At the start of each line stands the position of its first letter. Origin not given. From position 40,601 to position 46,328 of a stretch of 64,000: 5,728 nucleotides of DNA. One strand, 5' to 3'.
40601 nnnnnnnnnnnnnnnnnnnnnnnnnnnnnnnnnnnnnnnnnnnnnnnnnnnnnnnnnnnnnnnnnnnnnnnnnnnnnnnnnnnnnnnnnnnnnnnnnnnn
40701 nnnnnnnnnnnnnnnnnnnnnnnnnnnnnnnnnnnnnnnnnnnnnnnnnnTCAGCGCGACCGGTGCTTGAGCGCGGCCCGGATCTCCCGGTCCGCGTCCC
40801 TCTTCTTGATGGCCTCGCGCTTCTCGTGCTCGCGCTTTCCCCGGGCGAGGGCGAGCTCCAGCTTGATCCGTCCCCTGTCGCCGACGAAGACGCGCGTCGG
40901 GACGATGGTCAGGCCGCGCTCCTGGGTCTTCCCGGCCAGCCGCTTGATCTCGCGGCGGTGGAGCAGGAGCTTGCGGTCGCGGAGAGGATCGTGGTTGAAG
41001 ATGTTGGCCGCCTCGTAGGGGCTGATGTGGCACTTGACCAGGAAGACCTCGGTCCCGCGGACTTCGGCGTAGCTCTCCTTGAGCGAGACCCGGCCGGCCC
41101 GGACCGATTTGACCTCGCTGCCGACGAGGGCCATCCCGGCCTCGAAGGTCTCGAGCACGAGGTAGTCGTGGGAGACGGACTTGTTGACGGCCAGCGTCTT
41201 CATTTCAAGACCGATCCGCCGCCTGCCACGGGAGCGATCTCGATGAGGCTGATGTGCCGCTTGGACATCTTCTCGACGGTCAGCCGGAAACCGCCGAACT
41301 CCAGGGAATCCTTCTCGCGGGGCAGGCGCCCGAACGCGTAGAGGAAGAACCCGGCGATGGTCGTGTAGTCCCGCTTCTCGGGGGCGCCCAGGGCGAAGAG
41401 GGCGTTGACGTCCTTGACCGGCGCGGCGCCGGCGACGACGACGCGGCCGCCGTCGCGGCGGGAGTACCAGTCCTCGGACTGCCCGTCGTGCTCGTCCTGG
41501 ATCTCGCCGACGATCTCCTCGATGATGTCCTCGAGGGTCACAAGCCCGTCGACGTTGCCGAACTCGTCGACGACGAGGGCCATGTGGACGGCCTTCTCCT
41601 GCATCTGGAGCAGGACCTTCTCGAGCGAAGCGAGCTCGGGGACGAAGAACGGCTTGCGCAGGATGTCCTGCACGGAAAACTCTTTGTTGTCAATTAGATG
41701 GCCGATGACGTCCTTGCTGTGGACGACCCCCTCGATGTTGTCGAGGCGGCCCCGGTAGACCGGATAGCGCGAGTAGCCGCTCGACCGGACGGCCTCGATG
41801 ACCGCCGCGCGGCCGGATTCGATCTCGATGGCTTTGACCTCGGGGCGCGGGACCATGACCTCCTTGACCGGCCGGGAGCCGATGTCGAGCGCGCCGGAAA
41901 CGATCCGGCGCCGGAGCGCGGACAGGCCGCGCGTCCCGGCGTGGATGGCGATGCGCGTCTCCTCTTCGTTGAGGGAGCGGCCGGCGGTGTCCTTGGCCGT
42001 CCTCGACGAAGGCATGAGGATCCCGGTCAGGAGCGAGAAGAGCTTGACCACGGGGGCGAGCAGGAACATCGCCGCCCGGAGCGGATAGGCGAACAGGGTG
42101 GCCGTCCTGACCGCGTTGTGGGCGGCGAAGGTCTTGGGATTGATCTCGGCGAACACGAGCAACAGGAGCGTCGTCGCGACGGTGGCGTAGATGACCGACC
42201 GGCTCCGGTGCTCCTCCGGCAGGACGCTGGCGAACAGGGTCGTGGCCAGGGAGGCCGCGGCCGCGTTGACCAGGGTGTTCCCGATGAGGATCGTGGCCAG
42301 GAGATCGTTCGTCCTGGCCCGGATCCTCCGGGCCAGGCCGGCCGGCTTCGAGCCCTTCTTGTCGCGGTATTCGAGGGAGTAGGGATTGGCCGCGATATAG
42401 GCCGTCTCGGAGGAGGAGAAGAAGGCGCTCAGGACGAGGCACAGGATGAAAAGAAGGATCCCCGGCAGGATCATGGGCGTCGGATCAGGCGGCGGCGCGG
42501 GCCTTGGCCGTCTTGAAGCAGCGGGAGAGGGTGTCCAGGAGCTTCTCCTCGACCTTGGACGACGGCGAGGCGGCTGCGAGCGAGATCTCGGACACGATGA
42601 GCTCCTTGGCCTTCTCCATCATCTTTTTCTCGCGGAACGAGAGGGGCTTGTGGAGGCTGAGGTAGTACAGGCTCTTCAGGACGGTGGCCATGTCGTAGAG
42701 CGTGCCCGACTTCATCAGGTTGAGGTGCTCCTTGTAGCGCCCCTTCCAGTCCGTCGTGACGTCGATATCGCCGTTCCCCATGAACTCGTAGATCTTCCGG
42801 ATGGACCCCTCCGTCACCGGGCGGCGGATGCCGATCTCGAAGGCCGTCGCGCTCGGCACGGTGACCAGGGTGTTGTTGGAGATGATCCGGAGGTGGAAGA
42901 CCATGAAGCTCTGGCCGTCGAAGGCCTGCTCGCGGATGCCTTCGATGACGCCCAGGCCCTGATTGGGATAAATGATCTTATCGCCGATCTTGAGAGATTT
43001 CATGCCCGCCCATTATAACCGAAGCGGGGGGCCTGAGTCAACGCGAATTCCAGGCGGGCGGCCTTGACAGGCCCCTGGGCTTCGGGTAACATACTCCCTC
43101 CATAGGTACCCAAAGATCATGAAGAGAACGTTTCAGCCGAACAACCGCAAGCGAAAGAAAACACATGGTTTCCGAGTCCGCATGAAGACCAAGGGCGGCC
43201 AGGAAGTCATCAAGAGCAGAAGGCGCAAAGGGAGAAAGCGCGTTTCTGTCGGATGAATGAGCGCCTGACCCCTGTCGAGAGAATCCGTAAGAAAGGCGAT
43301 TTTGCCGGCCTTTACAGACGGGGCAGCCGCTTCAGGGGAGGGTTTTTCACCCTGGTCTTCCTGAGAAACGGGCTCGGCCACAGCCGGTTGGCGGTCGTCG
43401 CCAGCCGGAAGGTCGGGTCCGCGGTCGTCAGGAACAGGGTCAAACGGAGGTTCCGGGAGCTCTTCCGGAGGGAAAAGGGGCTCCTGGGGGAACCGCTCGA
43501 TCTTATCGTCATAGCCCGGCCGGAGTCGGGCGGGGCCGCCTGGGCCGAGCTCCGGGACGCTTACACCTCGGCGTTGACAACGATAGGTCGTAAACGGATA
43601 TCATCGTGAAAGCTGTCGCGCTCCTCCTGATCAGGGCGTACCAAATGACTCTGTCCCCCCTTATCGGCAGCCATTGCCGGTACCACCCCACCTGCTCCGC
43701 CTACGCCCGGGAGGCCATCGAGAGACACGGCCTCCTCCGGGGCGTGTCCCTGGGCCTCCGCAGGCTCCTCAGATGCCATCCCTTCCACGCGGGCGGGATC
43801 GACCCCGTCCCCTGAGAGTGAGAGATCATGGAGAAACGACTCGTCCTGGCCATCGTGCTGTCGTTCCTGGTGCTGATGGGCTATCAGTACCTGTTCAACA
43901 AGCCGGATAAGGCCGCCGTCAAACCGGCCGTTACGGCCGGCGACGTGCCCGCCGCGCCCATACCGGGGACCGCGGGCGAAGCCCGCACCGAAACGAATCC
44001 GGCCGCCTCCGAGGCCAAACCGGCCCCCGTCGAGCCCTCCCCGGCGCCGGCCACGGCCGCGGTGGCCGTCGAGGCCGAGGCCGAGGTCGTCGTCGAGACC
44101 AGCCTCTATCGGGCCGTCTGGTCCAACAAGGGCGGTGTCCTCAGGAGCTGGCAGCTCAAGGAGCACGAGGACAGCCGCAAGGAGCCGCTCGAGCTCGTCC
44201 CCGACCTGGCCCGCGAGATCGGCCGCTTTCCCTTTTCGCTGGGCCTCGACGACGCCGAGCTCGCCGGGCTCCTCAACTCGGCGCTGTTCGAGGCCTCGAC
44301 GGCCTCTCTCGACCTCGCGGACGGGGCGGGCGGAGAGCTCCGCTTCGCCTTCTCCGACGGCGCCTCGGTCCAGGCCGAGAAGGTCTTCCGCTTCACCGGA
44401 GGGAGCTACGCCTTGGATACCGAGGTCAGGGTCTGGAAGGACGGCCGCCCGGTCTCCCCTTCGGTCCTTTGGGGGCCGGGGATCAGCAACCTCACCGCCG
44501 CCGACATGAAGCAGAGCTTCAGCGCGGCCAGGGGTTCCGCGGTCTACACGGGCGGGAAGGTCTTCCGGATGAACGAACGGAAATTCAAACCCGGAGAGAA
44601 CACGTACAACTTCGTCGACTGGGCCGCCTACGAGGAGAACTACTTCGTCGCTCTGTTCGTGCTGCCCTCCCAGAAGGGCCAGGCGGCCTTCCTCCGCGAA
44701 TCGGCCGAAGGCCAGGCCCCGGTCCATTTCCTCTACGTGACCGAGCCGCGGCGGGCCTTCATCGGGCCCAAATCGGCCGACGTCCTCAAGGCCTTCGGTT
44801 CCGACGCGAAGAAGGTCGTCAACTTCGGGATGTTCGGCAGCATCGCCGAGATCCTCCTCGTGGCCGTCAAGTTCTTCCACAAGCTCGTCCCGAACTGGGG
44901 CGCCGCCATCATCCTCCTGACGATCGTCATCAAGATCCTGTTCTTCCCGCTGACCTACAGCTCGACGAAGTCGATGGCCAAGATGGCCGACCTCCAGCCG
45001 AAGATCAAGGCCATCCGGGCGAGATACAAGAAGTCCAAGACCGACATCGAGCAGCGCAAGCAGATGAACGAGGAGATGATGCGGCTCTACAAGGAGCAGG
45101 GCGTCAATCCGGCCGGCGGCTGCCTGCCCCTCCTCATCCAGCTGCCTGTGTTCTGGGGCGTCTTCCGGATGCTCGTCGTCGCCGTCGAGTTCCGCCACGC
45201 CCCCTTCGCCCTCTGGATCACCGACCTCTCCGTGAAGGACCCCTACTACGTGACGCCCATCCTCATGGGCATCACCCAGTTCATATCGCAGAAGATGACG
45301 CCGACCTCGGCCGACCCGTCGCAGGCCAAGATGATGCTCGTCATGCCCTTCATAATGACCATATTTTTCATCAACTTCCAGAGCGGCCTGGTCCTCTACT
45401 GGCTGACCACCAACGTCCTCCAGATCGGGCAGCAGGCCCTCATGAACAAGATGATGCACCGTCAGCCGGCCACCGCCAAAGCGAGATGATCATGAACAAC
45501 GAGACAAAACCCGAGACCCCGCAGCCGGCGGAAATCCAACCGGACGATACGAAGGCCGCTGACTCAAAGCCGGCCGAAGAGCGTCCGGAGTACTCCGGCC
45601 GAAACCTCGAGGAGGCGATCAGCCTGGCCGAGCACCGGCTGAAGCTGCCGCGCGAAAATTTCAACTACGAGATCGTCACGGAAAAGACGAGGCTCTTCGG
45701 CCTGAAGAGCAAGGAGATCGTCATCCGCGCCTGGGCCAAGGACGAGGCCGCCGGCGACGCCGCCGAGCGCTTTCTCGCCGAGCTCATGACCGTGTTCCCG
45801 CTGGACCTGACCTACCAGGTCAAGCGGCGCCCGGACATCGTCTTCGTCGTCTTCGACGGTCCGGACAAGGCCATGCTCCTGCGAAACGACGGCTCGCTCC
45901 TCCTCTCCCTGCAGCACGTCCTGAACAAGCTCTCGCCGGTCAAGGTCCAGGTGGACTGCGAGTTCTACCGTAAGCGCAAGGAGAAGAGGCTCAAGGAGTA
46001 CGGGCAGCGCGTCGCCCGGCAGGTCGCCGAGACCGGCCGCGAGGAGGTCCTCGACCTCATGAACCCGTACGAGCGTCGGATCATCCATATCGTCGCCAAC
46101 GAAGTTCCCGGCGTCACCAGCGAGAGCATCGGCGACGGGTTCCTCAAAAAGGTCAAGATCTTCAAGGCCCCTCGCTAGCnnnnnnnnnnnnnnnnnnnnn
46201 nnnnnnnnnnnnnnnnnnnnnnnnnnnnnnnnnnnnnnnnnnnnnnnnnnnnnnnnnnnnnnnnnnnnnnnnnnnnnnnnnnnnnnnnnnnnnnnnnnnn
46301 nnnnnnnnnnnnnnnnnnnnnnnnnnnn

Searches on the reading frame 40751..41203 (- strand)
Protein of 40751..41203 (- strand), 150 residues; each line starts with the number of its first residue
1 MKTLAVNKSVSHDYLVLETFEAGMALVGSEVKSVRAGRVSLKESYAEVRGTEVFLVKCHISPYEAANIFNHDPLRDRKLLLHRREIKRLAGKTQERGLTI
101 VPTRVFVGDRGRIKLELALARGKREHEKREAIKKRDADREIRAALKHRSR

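Call 69: search_protein_families(library=pfam, proteins=[window:40751-41203:-], max_evalue=0.0001)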
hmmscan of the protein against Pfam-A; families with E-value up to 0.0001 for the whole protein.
window:40751-41203:- (150 aa): 1 family
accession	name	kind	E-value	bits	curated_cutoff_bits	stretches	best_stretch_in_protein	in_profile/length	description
PF01668.23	SmpB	-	3e-57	193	27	1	5-146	2-142/143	SmpB protein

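Call 78: find_encoding_contigs(protein=window:40751-41203:-, flank=10000, max_places=10)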
Protein window:40751-41203:- (150 aa): 1 contig read that carries it; 1 place shown.
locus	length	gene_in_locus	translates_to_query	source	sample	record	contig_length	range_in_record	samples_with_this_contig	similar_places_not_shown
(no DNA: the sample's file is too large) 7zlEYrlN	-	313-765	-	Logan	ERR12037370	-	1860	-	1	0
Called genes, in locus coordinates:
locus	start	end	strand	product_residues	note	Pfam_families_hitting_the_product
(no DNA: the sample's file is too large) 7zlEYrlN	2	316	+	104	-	?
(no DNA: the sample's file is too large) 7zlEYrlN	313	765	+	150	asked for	PF01668:SmpB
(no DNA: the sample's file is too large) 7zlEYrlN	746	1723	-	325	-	PF04166:PdxA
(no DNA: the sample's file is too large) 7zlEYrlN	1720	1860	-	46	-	?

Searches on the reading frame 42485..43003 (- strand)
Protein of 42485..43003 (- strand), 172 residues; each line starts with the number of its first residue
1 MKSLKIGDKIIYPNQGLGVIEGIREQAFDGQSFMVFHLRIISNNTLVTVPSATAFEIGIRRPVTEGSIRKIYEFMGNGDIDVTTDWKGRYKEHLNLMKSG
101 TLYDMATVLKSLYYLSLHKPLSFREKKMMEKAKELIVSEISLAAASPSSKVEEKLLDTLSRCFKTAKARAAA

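Call 65: search_protein_families(library=pfam, proteins=[window:42485-43003:-], max_evalue=0.00001)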
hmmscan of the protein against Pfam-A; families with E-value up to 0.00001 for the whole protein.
window:42485-43003:- (172 aa): 2 families
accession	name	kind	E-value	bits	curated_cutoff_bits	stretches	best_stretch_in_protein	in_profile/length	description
PF21095.3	CarD_C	-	6.6e-22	77.8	23.1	1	70-155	1-86/87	CarD, C-terminal domain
PF02559.22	CarD_TRCF_RID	-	7.6e-08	32.8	23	1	4-54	1-50/57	CarD-like/TRCF RID domain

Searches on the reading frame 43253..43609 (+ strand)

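Call 48: search_protein_families(library=pfam, proteins=[window:43253-43609:+])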
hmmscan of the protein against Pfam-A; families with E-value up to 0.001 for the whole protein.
window:43253-43609:+ (118 aa): 1 family
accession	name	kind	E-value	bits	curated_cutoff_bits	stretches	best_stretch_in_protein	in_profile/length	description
PF00825.24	Ribonuclease_P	-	3.9e-27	94.9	22.3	1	8-111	4-108/109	Ribonuclease P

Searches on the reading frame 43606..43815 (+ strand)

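Call 48: search_protein_families(library=pfam, proteins=[window:43606-43815:+])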
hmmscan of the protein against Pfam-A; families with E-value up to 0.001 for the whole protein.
window:43606-43815:+ (69 aa): 1 family
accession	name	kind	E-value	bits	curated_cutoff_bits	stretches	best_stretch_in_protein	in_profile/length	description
PF01809.23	YidD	-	9.9e-31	105.8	27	1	3-68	2-67/67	Putative membrane protein insertion efficiency factor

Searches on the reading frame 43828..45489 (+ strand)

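Call 48: search_protein_families(library=pfam, proteins=[window:43828-45489:+])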
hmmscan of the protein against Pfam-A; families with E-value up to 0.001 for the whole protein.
window:43828-45489:+ (553 aa): 2 families
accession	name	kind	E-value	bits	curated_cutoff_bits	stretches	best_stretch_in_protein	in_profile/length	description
PF02096.25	60KD_IMP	-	4e-62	209.4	35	1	357-541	1-163/163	60Kd inner membrane protein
PF14849.12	YidC_periplas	-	3.4e-18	67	24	1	87-344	2-281/283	YidC periplasmic domain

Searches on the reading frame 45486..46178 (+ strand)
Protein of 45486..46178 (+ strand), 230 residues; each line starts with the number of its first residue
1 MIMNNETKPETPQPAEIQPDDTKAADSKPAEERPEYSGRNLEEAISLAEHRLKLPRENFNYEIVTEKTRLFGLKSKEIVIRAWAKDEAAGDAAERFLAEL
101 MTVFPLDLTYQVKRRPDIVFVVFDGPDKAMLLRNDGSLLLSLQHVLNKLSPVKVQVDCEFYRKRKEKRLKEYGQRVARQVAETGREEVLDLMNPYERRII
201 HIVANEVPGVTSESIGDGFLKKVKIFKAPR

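Call 33: find_related_loci(query=window:45486-46178:+, collection=metagenome_contigs, flank=4000)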
Query window:45486-46178:+ (230 aa) in metagenome_contigs; peptide patterns used: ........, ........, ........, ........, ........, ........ (x = any residue, [..] = any of these).
600 stretches matched a pattern (row limit reached: there are more); 273 encode a relative of the query (tblastn E <= 1e-3); the best 80 are kept; 80 distinct loci.
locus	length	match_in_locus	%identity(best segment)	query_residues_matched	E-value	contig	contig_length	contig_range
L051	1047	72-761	83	1-230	5e-145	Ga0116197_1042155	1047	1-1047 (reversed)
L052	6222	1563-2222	83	1-230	5e-129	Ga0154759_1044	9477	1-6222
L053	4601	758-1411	81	2-229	1e-127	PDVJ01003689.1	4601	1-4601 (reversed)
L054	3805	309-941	85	20-230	4e-126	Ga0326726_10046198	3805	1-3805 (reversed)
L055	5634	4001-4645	81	1-230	5e-123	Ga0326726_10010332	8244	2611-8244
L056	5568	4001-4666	78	1-230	2e-121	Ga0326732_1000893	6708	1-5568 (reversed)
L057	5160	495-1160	78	1-230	1e-121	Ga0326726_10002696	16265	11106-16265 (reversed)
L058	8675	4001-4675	78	1-230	5e-121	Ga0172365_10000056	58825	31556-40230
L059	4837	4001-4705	79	1-230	3e-121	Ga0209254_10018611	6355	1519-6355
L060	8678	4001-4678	78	3-230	3e-120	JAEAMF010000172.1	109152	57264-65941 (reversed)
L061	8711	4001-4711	77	1-230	6e-120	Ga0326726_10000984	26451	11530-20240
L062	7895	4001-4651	80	4-230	7e-120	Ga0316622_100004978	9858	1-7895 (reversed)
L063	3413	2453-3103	80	4-230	7e-123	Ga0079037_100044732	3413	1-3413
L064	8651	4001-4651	80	4-230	7e-120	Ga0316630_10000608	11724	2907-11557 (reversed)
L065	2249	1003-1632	84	21-230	7e-127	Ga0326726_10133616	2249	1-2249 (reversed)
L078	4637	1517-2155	77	3-230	4e-118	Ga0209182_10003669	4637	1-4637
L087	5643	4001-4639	76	3-230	1e-115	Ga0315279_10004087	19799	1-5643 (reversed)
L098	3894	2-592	82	34-230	3e-112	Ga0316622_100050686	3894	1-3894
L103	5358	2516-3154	78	3-230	5e-109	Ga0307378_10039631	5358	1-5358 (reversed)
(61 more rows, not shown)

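Call 44: search_protein_families(library=pfam, proteins=[L078:2780-3817:-])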
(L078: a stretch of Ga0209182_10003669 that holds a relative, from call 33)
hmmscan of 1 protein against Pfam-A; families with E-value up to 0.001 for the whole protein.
L078:2780-3817:- (345 aa): 2 families
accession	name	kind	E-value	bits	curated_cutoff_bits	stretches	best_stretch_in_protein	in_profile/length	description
PF01548.23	DEDD_Tnp_IS110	-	5.1e-17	62.5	29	1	4-148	1-152/155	Transposase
PF02371.22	Transposase_20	-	1.8e-16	60.7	21.3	1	217-296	1-81/87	Transposase IS116/IS110/IS902 family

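Call 48: search_protein_families(library=pfam, proteins=[window:45486-46178:+])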
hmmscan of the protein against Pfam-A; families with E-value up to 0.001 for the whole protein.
window:45486-46178:+ (230 aa): 2 families
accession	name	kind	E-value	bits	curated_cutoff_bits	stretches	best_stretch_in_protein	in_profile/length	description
PF01424.28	R3H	-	2.3e-13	50.4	26.8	1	169-227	3-60/60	R3H domain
PF14804.11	Jag_N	-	3.3e-10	40.7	25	1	36-83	1-49/50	Jag N-terminus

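Call 69: search_protein_families(library=pfam, proteins=[L098:1152-2384:+, L098:2406-3797:-, L098:1520-2479:+, L103:3687-5327:-, L103:3394-4467:-], max_evalue=0.0001)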
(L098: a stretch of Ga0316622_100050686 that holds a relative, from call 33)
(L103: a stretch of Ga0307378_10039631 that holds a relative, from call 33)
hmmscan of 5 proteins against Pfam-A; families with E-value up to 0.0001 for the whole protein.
L098:1152-2384:+ (410 aa): 3 families
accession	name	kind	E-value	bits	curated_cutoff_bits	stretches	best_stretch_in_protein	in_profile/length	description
PF13596.12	PAS_10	-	2.9e-28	99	22.1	1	284-387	2-105/106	PAS domain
PF04282.18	DUF438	-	4.9e-25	87.7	25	1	13-78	1-66/67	Family of unknown function (DUF438)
PF01814.28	Hemerythrin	-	6.7e-17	62.6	25.3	1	89-220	1-127/127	Hemerythrin HHE cation binding domain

L098:2406-3797:- (463 aa): 0 families

L098:1520-2479:+ (319 aa): 0 families

L103:3687-5327:- (546 aa): 2 families
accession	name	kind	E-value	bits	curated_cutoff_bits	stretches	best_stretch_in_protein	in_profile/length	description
PF18319.7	Zn_ribbon_PriA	-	5.7e-12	45.8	26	1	267-292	1-26/27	PriA DNA helicase Cys-rich region (CRR) domain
PF18074.6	PriA_C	-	2.1e-11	44.9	26.9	1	453-533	1-83/95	Primosomal protein N C-terminal domain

L103:3394-4467:- (357 aa): 0 families

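Call 75: find_encoding_contigs(protein=window:45486-46178:+, flank=10000, max_places=10)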
Protein window:45486-46178:+ (230 aa): no gene with exactly this product is on record in the collection.
